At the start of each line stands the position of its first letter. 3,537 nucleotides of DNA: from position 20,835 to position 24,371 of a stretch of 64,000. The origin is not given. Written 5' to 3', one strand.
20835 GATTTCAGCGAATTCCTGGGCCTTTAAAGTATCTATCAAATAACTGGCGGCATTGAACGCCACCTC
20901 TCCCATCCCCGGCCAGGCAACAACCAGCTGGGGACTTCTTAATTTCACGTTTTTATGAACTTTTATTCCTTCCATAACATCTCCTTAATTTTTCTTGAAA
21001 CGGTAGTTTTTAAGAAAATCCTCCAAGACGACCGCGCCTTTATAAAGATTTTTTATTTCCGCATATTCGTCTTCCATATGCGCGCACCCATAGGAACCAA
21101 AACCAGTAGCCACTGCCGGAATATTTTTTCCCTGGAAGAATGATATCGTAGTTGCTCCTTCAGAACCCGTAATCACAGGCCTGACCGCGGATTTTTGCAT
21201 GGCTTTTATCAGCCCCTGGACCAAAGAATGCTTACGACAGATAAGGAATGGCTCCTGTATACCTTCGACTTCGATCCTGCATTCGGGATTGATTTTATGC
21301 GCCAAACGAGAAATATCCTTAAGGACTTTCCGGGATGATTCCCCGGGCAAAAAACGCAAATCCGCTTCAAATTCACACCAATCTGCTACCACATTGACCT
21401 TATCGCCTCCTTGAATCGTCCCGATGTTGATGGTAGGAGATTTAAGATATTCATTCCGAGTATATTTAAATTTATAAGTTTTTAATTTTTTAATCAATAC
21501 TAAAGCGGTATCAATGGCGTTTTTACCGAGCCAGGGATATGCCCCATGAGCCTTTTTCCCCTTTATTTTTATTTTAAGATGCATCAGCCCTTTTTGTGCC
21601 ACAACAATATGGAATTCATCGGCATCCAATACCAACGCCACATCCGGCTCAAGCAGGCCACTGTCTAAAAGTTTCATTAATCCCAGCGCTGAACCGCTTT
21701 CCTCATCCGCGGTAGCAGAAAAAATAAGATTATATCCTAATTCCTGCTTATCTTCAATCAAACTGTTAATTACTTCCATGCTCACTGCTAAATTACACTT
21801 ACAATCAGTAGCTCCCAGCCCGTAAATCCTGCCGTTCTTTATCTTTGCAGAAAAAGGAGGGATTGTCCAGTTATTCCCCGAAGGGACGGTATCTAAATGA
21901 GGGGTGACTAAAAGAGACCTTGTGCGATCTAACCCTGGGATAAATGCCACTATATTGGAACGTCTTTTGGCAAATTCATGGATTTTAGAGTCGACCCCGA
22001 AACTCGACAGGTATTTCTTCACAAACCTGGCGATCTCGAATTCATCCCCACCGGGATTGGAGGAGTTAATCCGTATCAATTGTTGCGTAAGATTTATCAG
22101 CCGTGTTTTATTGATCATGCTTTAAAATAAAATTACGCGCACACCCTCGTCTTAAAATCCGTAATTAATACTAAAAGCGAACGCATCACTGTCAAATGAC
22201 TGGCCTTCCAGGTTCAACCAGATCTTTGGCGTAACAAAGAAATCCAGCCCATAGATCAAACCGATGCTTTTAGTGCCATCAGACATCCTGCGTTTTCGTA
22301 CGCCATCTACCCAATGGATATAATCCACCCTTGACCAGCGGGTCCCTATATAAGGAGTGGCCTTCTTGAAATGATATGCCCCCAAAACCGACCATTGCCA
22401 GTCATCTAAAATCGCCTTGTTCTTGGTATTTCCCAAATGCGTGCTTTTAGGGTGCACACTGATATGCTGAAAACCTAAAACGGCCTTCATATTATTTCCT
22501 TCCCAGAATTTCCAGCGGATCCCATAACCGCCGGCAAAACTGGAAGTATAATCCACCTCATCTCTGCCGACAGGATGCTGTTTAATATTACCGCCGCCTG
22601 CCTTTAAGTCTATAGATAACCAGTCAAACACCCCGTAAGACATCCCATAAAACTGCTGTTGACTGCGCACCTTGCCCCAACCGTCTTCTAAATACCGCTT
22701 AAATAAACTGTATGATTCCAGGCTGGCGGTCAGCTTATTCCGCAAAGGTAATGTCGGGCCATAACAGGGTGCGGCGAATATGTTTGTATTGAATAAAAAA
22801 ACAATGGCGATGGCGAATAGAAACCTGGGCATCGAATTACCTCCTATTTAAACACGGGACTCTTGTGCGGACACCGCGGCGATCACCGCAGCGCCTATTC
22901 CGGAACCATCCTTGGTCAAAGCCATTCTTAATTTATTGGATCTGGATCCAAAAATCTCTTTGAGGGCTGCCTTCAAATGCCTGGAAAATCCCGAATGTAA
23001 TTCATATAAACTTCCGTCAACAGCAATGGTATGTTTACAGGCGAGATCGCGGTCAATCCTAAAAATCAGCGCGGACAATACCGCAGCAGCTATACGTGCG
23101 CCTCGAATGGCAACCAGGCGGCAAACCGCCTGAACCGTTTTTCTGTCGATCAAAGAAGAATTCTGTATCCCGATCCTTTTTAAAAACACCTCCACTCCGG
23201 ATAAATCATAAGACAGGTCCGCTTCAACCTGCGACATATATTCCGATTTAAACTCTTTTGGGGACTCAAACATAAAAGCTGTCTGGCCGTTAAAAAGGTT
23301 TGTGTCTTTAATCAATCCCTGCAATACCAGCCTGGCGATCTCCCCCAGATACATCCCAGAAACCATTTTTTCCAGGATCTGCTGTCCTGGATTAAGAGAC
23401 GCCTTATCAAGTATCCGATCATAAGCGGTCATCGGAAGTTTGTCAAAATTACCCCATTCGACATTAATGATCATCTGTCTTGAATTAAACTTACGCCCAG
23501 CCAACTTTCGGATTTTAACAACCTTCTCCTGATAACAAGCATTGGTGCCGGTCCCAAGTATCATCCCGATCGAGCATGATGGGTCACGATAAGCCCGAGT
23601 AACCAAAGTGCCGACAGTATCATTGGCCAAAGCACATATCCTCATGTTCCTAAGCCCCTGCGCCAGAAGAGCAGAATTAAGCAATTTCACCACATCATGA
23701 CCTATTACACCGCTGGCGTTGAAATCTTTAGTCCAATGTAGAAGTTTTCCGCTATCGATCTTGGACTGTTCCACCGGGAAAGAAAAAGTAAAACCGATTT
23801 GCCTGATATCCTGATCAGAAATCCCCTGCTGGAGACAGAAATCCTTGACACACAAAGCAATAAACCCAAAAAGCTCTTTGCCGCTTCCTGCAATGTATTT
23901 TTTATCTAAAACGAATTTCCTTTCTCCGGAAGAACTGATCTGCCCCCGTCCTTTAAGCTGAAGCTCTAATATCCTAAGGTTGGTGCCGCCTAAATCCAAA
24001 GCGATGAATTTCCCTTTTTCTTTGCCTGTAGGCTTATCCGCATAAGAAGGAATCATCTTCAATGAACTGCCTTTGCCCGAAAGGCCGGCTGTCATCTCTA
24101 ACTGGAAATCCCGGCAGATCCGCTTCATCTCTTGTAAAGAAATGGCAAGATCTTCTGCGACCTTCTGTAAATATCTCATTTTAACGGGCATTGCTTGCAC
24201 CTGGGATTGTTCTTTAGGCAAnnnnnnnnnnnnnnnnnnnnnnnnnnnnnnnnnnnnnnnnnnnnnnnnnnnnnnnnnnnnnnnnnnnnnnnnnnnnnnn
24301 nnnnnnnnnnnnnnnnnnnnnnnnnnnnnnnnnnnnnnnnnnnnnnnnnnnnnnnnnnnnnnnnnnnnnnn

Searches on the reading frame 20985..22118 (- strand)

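Call 60: search_protein_families(library=pfam, proteins=[window:20985-22118:-], max_evalue=0.00001)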
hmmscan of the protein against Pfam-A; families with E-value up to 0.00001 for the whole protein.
window:20985-22118:- (377 aa): 3 families
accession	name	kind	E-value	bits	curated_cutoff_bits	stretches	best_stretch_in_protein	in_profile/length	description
PF01546.33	Peptidase_M20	-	5.4e-31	108.5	24.6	1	74-370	5-205/206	Peptidase family M20/M25/M40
PF07687.19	M20_dimer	-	2.9e-24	85.5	21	1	173-278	1-104/107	Peptidase dimerisation domain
PF04389.22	Peptidase_M28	-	9e-07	29.2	21.3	1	55-142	1-69/193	Peptidase family M28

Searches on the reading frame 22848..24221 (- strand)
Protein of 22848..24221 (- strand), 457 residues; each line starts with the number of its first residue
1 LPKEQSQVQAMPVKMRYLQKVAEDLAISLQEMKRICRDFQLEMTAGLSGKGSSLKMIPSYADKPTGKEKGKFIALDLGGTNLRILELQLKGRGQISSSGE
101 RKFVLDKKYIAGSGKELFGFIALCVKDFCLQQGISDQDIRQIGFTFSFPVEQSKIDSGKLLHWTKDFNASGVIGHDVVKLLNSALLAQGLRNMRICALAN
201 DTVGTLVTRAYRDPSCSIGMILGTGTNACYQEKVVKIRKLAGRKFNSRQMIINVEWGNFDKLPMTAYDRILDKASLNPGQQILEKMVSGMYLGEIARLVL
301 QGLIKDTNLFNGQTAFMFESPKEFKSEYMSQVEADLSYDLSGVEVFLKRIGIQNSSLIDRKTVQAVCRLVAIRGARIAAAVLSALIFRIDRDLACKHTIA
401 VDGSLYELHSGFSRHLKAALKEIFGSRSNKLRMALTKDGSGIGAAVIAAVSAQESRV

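Call 60: search_protein_families(library=pfam, proteins=[window:22848-24221:-], max_evalue=0.00001)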
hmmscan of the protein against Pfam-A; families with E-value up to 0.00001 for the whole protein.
window:22848-24221:- (457 aa): 2 families
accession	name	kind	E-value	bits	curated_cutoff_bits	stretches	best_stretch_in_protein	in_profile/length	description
PF03727.22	Hexokinase_2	-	3.7e-75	252.8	24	1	218-450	2-242/242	Hexokinase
PF00349.27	Hexokinase_1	-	2.4e-63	214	24.3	1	18-211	2-201/201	Hexokinase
